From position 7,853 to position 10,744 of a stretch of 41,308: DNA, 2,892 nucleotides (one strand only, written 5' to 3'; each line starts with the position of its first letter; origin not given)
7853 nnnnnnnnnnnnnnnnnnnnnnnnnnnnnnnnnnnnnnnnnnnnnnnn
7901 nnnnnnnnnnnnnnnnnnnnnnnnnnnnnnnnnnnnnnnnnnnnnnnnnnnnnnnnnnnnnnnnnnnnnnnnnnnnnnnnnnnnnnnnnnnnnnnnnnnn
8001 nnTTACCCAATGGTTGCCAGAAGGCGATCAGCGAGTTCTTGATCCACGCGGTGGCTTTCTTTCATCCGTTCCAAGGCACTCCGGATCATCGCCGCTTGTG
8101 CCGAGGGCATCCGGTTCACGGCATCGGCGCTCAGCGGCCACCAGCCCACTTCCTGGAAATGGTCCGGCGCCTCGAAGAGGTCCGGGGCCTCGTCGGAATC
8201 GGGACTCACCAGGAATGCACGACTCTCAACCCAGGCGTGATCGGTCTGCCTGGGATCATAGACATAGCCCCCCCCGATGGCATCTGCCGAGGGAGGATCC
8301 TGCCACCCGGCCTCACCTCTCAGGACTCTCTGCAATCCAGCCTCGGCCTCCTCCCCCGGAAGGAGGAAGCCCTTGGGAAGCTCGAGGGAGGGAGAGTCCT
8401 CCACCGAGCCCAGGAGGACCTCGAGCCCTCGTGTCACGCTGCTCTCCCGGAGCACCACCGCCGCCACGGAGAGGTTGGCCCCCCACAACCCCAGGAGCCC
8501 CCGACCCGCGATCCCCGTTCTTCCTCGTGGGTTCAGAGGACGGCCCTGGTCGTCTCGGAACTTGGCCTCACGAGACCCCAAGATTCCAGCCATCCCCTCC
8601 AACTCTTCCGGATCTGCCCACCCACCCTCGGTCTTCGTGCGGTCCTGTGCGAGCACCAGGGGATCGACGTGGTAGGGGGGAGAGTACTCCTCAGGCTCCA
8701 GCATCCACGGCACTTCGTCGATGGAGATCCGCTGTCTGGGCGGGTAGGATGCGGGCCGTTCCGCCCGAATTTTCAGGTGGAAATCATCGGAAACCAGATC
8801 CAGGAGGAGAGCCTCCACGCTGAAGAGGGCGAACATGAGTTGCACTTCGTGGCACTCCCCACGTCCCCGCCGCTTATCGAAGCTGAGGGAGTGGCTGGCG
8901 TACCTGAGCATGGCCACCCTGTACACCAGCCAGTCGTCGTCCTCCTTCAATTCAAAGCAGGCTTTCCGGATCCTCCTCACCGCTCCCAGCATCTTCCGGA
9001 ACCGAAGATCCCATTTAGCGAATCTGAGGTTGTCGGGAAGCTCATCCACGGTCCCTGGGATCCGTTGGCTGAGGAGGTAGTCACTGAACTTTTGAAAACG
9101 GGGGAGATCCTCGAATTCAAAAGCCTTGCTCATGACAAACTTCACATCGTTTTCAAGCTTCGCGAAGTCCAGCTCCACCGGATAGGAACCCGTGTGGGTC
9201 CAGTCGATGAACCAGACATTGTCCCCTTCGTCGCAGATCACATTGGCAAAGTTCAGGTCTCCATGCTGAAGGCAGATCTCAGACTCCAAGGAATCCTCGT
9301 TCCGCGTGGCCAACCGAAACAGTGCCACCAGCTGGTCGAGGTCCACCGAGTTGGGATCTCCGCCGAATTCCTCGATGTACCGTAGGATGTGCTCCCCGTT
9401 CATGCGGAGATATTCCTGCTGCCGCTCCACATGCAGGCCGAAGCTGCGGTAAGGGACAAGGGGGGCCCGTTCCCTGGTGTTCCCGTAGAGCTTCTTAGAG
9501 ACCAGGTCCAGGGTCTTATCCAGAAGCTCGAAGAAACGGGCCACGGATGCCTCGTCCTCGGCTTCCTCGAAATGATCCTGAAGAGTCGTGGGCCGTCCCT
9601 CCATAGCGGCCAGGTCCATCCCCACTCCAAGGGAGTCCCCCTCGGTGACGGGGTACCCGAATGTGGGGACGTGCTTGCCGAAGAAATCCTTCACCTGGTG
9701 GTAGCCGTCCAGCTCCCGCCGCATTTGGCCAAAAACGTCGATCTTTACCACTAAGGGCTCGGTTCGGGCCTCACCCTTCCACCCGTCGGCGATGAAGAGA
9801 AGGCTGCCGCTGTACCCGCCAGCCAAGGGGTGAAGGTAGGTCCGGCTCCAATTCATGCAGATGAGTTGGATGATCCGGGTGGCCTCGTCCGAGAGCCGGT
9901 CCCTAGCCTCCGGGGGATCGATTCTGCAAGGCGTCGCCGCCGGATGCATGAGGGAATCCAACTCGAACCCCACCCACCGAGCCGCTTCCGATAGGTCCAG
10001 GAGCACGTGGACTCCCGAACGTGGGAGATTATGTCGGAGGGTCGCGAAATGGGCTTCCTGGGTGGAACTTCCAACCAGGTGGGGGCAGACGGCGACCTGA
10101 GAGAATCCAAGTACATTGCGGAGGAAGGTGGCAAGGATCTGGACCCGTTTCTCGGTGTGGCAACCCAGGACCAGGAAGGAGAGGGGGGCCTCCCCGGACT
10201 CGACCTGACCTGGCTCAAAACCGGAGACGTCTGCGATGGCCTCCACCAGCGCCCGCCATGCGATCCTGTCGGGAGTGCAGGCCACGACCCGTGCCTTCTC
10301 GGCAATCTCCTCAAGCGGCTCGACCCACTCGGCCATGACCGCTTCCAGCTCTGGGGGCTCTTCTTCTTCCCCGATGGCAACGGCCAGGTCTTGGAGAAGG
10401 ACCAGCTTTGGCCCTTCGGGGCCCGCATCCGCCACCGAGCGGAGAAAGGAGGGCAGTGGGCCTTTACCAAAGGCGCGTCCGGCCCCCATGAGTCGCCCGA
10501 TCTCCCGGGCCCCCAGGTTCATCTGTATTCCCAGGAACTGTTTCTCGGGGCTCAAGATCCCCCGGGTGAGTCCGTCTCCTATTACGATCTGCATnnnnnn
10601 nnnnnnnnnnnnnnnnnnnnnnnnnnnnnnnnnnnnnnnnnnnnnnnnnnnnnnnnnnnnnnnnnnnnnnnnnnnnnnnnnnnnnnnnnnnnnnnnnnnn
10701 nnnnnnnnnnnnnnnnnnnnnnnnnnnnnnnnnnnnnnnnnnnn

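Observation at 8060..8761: NUDT9-homology domain with a TRPM2-like degenerate Nudix box, encoded next to a channel gene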

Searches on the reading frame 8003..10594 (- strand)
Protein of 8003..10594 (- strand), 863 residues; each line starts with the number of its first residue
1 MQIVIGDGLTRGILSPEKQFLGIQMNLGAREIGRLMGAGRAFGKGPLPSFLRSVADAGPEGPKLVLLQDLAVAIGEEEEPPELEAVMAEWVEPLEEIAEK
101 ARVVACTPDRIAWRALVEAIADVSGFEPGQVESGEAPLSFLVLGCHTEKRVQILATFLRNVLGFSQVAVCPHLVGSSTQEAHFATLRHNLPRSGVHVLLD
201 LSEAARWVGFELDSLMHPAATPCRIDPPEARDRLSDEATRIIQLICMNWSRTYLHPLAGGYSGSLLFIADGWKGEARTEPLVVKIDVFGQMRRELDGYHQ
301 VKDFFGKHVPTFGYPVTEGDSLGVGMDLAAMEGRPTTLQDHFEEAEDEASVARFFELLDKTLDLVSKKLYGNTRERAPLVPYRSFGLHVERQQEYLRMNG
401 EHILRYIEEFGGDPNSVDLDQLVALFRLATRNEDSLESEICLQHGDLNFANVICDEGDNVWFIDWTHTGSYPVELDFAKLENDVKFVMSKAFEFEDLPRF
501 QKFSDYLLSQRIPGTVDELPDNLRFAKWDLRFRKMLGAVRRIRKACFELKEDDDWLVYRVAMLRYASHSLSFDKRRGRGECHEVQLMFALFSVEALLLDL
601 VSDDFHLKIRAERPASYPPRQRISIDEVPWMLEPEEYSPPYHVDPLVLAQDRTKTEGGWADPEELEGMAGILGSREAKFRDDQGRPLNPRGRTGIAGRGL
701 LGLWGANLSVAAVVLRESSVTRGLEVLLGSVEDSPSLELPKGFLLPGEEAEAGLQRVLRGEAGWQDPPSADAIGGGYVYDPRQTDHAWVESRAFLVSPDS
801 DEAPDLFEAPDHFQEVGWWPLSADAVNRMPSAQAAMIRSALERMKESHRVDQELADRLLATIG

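Call 8: search_protein_families(library=pfam, proteins=[window:8003-10594:-], max_evalue=0.01)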
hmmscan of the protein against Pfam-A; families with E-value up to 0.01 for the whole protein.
window:8003-10594:- (863 aa): 5 families
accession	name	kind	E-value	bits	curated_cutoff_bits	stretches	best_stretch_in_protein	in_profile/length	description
PF19974.5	TCAD9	-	1.5e-23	84.1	40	2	443-570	300-428/429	Ternary complex associated domain 9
PF01636.29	APH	-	2.6e-07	31.1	23.2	1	274-480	21-209/239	Phosphotransferase enzyme family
PF00293.34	NUDIX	-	5.6e-07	30.1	21.1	1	710-823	6-117/134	NUDIX domain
PF01163.29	RIO1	-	0.0016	18.6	22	1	439-488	123-171/187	RIO domain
PF01633.27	Choline_kinase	-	0.0056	16.5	29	1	417-479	139-202/300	Choline/ethanolamine kinase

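Call 9: search_protein_families(library=ncbifam, proteins=[window:8003-10594:-], max_evalue=0.01)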
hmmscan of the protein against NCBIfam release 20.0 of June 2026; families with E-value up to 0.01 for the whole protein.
window:8003-10594:- (863 aa): 0 families

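Call 11: search_solved_structures(query=window:8003-10594:-, max_evalue=1, show_alignments=0)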
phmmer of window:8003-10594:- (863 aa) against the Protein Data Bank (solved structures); distinct sequences matched with E-value up to 1: 10.
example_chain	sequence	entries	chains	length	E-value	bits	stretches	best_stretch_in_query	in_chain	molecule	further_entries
1q33_A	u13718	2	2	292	7.9e-15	57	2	606-757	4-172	ADP-ribose pyrophosphatase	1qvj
6mix_A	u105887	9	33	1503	3.5e-11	45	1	603-796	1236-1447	Transient receptor potential cation channel subfamily M member 2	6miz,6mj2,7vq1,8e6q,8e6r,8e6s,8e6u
8e6t_A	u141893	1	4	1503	3.5e-11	45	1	603-796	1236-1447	Transient receptor potential cation channel subfamily M member 2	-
6puo_A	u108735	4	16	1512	3.5e-11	45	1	603-796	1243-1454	Transient receptor potential cation channel subfamily M member 2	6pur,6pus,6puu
6co7_A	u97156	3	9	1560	1.6e-07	32.9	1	606-818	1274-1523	Predicted protein | Transient receptor potential cation channel subfamily M member-like 2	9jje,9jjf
8sr7_A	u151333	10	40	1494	4.7e-07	31.3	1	681-793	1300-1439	TRPM2 Chanzyme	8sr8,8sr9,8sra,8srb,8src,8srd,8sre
8srh_A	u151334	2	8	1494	4.7e-07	31.3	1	681-793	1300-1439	TRPM2 chanzyme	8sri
6drj_A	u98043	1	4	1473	0.00027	22.2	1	686-801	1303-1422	Transient receptor potential cation channel, subfamily M, member 2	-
6drk_A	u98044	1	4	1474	0.00027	22.2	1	686-801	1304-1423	Transient receptor potential cation channel, subfamily M, member 2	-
6d73_B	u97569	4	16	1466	0.00029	22.1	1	686-801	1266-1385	Transient receptor potential cation channel, subfamily M | Transient receptor potential cation channel subfamily M member 2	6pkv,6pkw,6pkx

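Call 13: find_homologous_proteins(query=window:8003-10594:-, max_evalue=0.00001)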
Query window:8003-10594:- (863 aa): 353 proteins with E <= 0.00001 among 8000 candidates; the best 120 are listed.
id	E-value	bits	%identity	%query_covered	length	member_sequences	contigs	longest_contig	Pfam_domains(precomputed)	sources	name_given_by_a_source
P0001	0.0e+0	1903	95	100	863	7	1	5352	PF19974.6,PF00293.35,PF25969.1,PF01636.30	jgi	-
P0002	0.0e+0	1501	75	100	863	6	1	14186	PF19974.6,PF00293.35,PF25969.1,PF01636.30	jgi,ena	-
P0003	0.0e+0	1467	73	100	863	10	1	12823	PF19974.6,PF00293.35,PF25969.1,PF01636.30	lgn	-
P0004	0.0e+0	1448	72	100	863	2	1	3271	PF19974.6,PF00293.35,PF25969.1,PF01636.30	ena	-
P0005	0.0e+0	1438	72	100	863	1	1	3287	PF19974.6,PF00293.35,PF25969.1,PF01636.30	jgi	jgi:ADP-ribose pyrophosphatase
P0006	0.0e+0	1285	64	100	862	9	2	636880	PF19974.6,PF00293.35,PF25969.1,PF01636.30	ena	-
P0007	0.0e+0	1273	65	100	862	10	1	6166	PF19974.6,PF00293.35,PF25969.1,PF01636.30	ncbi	-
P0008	0.0e+0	1270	65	100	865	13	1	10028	PF19974.6,PF00293.35,PF25969.1,PF01636.30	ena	-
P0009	0.0e+0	1230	63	100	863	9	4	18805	PF19974.6,PF00293.35,PF25969.1,PF01636.30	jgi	jgi:ADP-ribose pyrophosphatase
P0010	0.0e+0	1204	62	100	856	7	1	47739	PF19974.6,PF00293.35,PF25969.1,PF01636.30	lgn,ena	-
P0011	0.0e+0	1198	62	100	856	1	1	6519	PF19974.6,PF00293.35,PF25969.1,PF01636.30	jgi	jgi:ADP-ribose pyrophosphatase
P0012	0.0e+0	1193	62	100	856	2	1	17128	PF19974.6,PF00293.35,PF25969.1,PF01636.30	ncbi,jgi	jgi:ADP-ribose pyrophosphatase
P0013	0.0e+0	1189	62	100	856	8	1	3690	PF19974.6,PF00293.35,PF25969.1,PF01636.30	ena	-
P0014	0.0e+0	1187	66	90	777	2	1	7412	PF19974.6,PF00293.35,PF25969.1,PF01636.30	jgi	jgi:ADP-ribose pyrophosphatase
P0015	0.0e+0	1182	61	100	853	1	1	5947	PF19974.6,PF25969.1,PF01636.30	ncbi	-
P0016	0.0e+0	1179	61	100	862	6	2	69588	PF19974.6,PF00293.35,PF25969.1,PF01636.30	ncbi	-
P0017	0.0e+0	1155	59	100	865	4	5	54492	PF19974.6,PF00293.35,PF25969.1,PF01636.30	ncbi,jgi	jgi:ADP-ribose pyrophosphatase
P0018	0.0e+0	1149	60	100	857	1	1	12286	PF19974.6,PF00293.35,PF25969.1,PF01636.30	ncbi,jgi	jgi:ADP-ribose pyrophosphatase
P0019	0.0e+0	1146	59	100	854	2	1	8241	PF19974.6,PF00293.35,PF25969.1,PF01636.30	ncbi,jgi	jgi:ADP-ribose pyrophosphatase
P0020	0.0e+0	1135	59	100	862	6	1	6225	PF19974.6,PF00293.35,PF01633.27,PF25969.1,PF01636.30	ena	-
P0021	0.0e+0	1128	66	85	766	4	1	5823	PF19974.6,PF25969.1,PF01636.30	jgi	jgi:hypothetical protein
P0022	0.0e+0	1127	58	100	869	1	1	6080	PF19974.6,PF00293.35,PF01633.27,PF25969.1,PF01163.29,PF01636.30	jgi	-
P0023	0.0e+0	1124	58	100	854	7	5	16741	PF19974.6,PF00293.35,PF25969.1,PF01636.30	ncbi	-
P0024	0.0e+0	1121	59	100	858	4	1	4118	PF19974.6,PF00293.35,PF25969.1,PF01636.30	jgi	-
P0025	0.0e+0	1119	57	100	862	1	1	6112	PF19974.6,PF00293.35,PF25969.1,PF01636.30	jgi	jgi:ADP-ribose pyrophosphatase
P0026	0.0e+0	1117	58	100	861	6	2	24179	PF19974.6,PF00293.35,PF01633.27,PF25969.1,PF01636.30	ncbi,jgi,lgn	jgi:ADP-ribose pyrophosphatase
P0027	0.0e+0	1114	58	100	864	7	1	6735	PF19974.6,PF00293.35,PF25969.1,PF01636.30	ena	-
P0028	0.0e+0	1114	58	98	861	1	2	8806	PF19974.6,PF00293.35,PF25969.1,PF01636.30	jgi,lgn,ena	-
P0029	0.0e+0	1112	58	100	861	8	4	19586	PF19974.6,PF00293.35,PF25969.1,PF01636.30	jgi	jgi:ADP-ribose pyrophosphatase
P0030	0.0e+0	1111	58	100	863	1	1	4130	PF19974.6,PF00293.35,PF25969.1,PF01636.30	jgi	-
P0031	0.0e+0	1110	57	100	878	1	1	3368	PF19974.6,PF00293.35,PF25969.1,PF01163.29,PF01636.30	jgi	jgi:ADP-ribose pyrophosphatase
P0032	0.0e+0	1109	58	100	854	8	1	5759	PF19974.6,PF00293.35,PF25969.1,PF01636.30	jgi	jgi:ADP-ribose pyrophosphatase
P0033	0.0e+0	1106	59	96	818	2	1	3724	PF19974.6,PF25969.1,PF01636.30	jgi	jgi:ADP-ribose pyrophosphatase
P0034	0.0e+0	1105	58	100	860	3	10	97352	PF19974.6,PF00293.35,PF25969.1,PF01636.30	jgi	jgi:ADP-ribose pyrophosphatase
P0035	0.0e+0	1104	58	100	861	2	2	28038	PF19974.6,PF00293.35,PF25969.1,PF01636.30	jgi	jgi:ADP-ribose pyrophosphatase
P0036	0.0e+0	1103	58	100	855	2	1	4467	PF19974.6,PF25969.1,PF01636.30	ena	-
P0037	0.0e+0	1102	57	100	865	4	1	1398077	PF19974.6,PF00293.35,PF25969.1,PF01636.30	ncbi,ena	-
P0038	0.0e+0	1101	58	100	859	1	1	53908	PF19974.6,PF00293.35,PF01633.27,PF25969.1,PF01636.30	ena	-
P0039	0.0e+0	1100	58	100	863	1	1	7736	PF19974.6,PF00293.35,PF25969.1,PF01636.30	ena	-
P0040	0.0e+0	1098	58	100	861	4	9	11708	PF19974.6,PF00293.35,PF25969.1,PF01636.30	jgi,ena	-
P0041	0.0e+0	1097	57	100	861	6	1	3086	PF19974.6,PF00293.35,PF01633.27,PF25969.1,PF01636.30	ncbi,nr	ncbi:MAG: NUDIX domain-containing protein [Acidobacteria bacterium]|nr:MAG: NUDIX domain-containing 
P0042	0.0e+0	1095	56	100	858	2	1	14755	PF19974.6,PF00293.35,PF01633.27,PF25969.1,PF01163.29,PF01636.30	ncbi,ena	-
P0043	0.0e+0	1095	58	99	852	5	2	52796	PF19974.6,PF00293.35,PF25969.1,PF01636.30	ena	-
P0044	0.0e+0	1094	57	99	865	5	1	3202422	PF19974.6,PF00293.35,PF25969.1,PF01636.30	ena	-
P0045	0.0e+0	1089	56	100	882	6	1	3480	PF19974.6,PF25969.1,PF01163.29,PF01636.30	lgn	-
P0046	0.0e+0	1089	57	99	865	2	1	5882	PF19974.6,PF00293.35,PF25969.1,PF01163.29,PF01636.30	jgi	jgi:ADP-ribose pyrophosphatase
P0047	0.0e+0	1087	57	100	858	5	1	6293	PF19974.6,PF00293.35,PF25969.1,PF01636.30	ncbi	-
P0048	0.0e+0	1084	56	100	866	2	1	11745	PF19974.6,PF00293.35,PF01633.27,PF25969.1,PF01636.30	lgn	-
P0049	0.0e+0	1081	57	100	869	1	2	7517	PF19974.6,PF00293.35,PF25969.1,PF01636.30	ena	-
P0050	0.0e+0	1079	57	100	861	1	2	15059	PF19974.6,PF00293.35,PF25969.1,PF01636.30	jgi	jgi:ADP-ribose pyrophosphatase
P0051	0.0e+0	1079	56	100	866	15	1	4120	PF19974.6,PF00293.35,PF25969.1,PF01636.30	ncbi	-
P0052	0.0e+0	1078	57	100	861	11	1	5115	PF19974.6,PF00293.35,PF25969.1,PF01636.30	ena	-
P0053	0.0e+0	1077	55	100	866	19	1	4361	PF19974.6,PF00293.35,PF01633.27,PF25969.1,PF01636.30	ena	-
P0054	0.0e+0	1076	57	100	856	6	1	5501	PF19974.6,PF00293.35,PF25969.1,PF01163.29,PF01636.30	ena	-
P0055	0.0e+0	1076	57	100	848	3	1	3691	PF19974.6,PF00293.35,PF25969.1,PF01636.30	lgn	-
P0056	0.0e+0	1075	57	100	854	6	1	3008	PF19974.6,PF00293.35,PF25969.1,PF01636.30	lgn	-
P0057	0.0e+0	1073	57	100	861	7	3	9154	PF19974.6,PF00293.35,PF25969.1,PF01636.30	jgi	jgi:ADP-ribose pyrophosphatase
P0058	0.0e+0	1073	57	100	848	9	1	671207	PF19974.6,PF00293.35,PF25969.1,PF01636.30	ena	-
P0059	0.0e+0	1067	57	100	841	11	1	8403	PF19974.6,PF00293.35,PF25969.1,PF01636.30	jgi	jgi:ADP-ribose pyrophosphatase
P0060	0.0e+0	1067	57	100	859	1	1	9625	PF19974.6,PF00293.35,PF25969.1,PF01636.30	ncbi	-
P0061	0.0e+0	1064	54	100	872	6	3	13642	PF19974.6,PF00293.35,PF01633.27,PF25969.1,PF01636.30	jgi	jgi:ADP-ribose pyrophosphatase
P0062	0.0e+0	1064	56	100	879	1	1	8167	PF19974.6,PF00293.35,PF25969.1,PF01163.29,PF01636.30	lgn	-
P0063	0.0e+0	1063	57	100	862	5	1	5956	PF19974.6,PF00293.35,PF01633.27,PF25969.1,PF01636.30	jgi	jgi:ADP-ribose pyrophosphatase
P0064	0.0e+0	1062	57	100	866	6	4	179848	PF19974.6,PF00293.35,PF01633.27,PF25969.1,PF01636.30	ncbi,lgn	-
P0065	0.0e+0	1062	57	100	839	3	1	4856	PF19974.6,PF00293.35,PF25969.1,PF01636.30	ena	-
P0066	0.0e+0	1062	55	100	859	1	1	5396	PF19974.6,PF00293.35,PF25969.1,PF01636.30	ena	-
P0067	0.0e+0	1061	56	100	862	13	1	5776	PF19974.6,PF00293.35,PF01633.27,PF25969.1,PF01163.29,PF01636.30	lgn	-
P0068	0.0e+0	1058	56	100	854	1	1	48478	PF19974.6,PF00293.35,PF25969.1,PF01163.29,PF01636.30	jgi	-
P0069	0.0e+0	1058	56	100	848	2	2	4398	PF19974.6,PF00293.35,PF25969.1,PF01163.29,PF01636.30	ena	-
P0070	0.0e+0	1058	55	99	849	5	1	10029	PF19974.6,PF00293.35,PF25969.1,PF01163.29,PF01636.30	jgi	jgi:ADP-ribose pyrophosphatase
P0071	0.0e+0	1057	55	100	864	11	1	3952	PF19974.6,PF00293.35,PF25969.1,PF01163.29,PF01636.30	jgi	-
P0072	0.0e+0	1055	57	97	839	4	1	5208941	PF19974.6,PF00293.35,PF25969.1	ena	-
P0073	0.0e+0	1054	56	99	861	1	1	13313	PF19974.6,PF00293.35,PF25969.1,PF01636.30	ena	-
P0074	0.0e+0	1052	55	100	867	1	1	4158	PF19974.6,PF25969.1,PF01636.30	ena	-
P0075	0.0e+0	1052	57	100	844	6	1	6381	PF19974.6,PF25969.1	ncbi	-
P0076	0.0e+0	1050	61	87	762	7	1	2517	PF19974.6,PF00293.35,PF25969.1,PF01163.29,PF01636.30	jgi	jgi:ADP-ribose pyrophosphatase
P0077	0.0e+0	1050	56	100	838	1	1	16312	PF19974.6,PF00293.35,PF25969.1,PF01163.29,PF01636.30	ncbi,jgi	jgi:ADP-ribose pyrophosphatase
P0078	0.0e+0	1049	56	100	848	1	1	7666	PF19974.6,PF00293.35,PF25969.1,PF01636.30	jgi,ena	-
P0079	0.0e+0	1049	56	100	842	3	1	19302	PF19974.6,PF00293.35,PF25969.1,PF01636.30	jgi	jgi:ADP-ribose pyrophosphatase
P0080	0.0e+0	1049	56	100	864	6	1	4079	PF19974.6,PF00293.35,PF25969.1,PF01636.30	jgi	jgi:ADP-ribose pyrophosphatase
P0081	0.0e+0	1048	55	100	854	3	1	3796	PF19974.6,PF00293.35,PF25969.1,PF01163.29,PF01636.30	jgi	jgi:ADP-ribose pyrophosphatase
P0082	0.0e+0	1047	56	100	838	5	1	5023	PF19974.6,PF00293.35,PF25969.1,PF01163.29,PF01636.30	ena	-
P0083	0.0e+0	1047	63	84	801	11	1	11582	PF19974.6,PF25969.1,PF01636.30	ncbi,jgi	jgi:hypothetical protein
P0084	0.0e+0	1046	56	100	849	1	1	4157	PF19974.6,PF00293.35,PF25969.1,PF01636.30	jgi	-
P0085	0.0e+0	1045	55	100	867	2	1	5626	PF19974.6,PF00293.35,PF01633.27,PF25969.1,PF01636.30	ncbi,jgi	-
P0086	0.0e+0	1044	56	97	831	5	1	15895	PF19974.6,PF00293.35,PF25969.1,PF01636.30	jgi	jgi:ADP-ribose pyrophosphatase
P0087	0.0e+0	1042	56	98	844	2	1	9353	PF19974.6,PF00293.35,PF25969.1,PF01636.30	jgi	jgi:ADP-ribose pyrophosphatase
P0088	0.0e+0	1041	56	100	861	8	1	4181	PF19974.6,PF00293.35,PF25969.1,PF01636.30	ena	-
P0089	0.0e+0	1041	56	100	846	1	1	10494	PF19974.6,PF00293.35,PF25969.1,PF01636.30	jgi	-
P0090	0.0e+0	1040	57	100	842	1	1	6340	PF19974.6,PF00293.35,PF25969.1,PF01636.30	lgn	-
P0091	0.0e+0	1039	56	100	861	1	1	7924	PF19974.6,PF00293.35,PF25969.1,PF01636.30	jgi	jgi:ADP-ribose pyrophosphatase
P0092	0.0e+0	1037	56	99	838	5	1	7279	PF19974.6,PF00293.35,PF25969.1,PF01636.30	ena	-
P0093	0.0e+0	1035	54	100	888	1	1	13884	PF19974.6,PF00293.35,PF25969.1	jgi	jgi:ADP-ribose pyrophosphatase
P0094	0.0e+0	1033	55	100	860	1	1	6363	PF19974.6,PF00293.35,PF25969.1,PF01636.30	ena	-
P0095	0.0e+0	1031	55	100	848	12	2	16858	PF19974.6,PF00293.35,PF25969.1,PF01636.30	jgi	jgi:ADP-ribose pyrophosphatase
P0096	0.0e+0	1029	55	98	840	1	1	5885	PF19974.6,PF00293.35,PF25969.1,PF01163.29,PF01636.30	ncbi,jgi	jgi:ADP-ribose pyrophosphatase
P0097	0.0e+0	1029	54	100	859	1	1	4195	PF19974.6,PF00293.35,PF25969.1,PF01636.30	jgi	jgi:ADP-ribose pyrophosphatase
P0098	0.0e+0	1026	59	89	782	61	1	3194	PF19974.6,PF00293.35,PF25969.1,PF01636.30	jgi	jgi:ADP-ribose pyrophosphatase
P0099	0.0e+0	1024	54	98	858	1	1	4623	PF19974.6,PF00293.35,PF25969.1,PF01636.30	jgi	jgi:ADP-ribose pyrophosphatase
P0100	0.0e+0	1023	55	100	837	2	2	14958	PF19974.6,PF00293.35,PF25969.1,PF01636.30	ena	-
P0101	0.0e+0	1022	54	100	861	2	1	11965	PF19974.6,PF00293.35,PF25969.1,PF01636.30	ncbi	-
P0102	0.0e+0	1019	56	96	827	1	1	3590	PF19974.6,PF00293.35,PF25969.1,PF01636.30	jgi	jgi:ADP-ribose pyrophosphatase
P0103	0.0e+0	1019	54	100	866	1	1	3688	PF19974.6,PF00293.35,PF25969.1,PF01636.30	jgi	jgi:ADP-ribose diphosphatase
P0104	0.0e+0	1019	53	100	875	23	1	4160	PF19974.6,PF00293.35,PF25969.1,PF01163.29,PF01636.30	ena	-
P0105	0.0e+0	1018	52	100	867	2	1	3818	PF19974.6,PF00293.35,PF01633.27,PF25969.1,PF01636.30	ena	-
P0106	0.0e+0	1018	53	100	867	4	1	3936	PF19974.6,PF00293.35,PF01633.27,PF25969.1,PF01636.30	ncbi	-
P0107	0.0e+0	1014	53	100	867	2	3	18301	PF19974.6,PF00293.35,PF25969.1,PF01636.30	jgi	jgi:ADP-ribose pyrophosphatase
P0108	0.0e+0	1013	52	100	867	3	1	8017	PF19974.6,PF01633.27,PF25969.1,PF01636.30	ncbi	-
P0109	0.0e+0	1012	53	100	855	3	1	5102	PF19974.6,PF00293.35,PF25969.1,PF01636.30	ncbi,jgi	ncbi:MAG: phosphotransferase [Planctomycetota bacterium]|jgi:ADP-ribose pyrophosphatase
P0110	1.7e-297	1007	55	100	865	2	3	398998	PF19974.6,PF00293.35,PF25969.1,PF01636.30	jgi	jgi:ADP-ribose pyrophosphatase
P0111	4.4e-297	1006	50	100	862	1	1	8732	PF19974.6,PF00293.35,PF25969.1,PF01636.30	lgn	-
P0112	9.8e-297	1005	54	100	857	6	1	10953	PF19974.6,PF25969.1,PF01636.30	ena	-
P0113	9.9e-297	1005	65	78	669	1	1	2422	PF19974.6,PF00293.35,PF25969.1,PF01636.30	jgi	jgi:ADP-ribose pyrophosphatase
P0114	1.4e-296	1004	52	100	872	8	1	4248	PF19974.6,PF01633.27,PF25969.1,PF01163.29,PF01636.30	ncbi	-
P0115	3.3e-296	1003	56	100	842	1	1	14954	PF19974.6,PF00293.35,PF25969.1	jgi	-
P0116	6.0e-296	1002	54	100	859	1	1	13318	PF19974.6,PF00293.35,PF25969.1,PF01636.30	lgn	-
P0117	2.3e-295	1000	54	100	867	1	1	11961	PF19974.6,PF00293.35,PF25969.1,PF01636.30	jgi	jgi:ADP-ribose pyrophosphatase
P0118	2.3e-294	997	52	100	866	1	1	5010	PF19974.6,PF00293.35,PF01633.27,PF25969.1,PF01636.30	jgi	jgi:ADP-ribose pyrophosphatase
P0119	2.4e-294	997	52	100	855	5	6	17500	PF19974.6,PF00293.35,PF25969.1,PF01636.30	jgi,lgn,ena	-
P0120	2.5e-294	997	52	100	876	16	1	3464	PF19974.6,PF00293.35,PF01633.27,PF25969.1,PF01636.30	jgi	jgi:ADP-ribose pyrophosphatase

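Call 16: search_protein_families(library=pfam, proteins=[P0006, P0037], max_evalue=1)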
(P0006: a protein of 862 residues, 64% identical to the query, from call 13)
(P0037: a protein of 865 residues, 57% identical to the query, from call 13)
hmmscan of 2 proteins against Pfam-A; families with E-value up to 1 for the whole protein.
P0006 (862 aa): 5 families
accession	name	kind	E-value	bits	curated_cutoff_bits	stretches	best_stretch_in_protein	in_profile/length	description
PF19974.5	TCAD9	-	1.6e-26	93.9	40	2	441-570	299-429/429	Ternary complex associated domain 9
PF01636.29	APH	-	1.6e-08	35.1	23.2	1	357-479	88-209/239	Phosphotransferase enzyme family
PF00293.34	NUDIX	-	4e-06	27.3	21.1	1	735-822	30-117/134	NUDIX domain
PF01633.27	Choline_kinase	-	2.5e-05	24.2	29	1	411-479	134-203/300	Choline/ethanolamine kinase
PF01163.29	RIO1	-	0.00041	20.4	22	1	419-486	104-170/187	RIO domain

P0037 (865 aa): 6 families
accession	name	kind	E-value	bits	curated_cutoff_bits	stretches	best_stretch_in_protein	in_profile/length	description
PF19974.5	TCAD9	-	7.1e-25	88.5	40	2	441-573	296-429/429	Ternary complex associated domain 9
PF01636.29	APH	-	2.1e-07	31.4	23.2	1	256-483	2-210/239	Phosphotransferase enzyme family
PF00293.34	NUDIX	-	3.6e-07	30.7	21.1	1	712-841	5-132/134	NUDIX domain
PF01633.27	Choline_kinase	-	5.6e-05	23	29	1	419-492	139-213/300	Choline/ethanolamine kinase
PF01163.29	RIO1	-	0.0032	17.6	22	1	443-490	125-171/187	RIO domain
PF20842.4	Rax2_2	-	0.11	13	27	1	447-486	24-63/146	Rax2 second domain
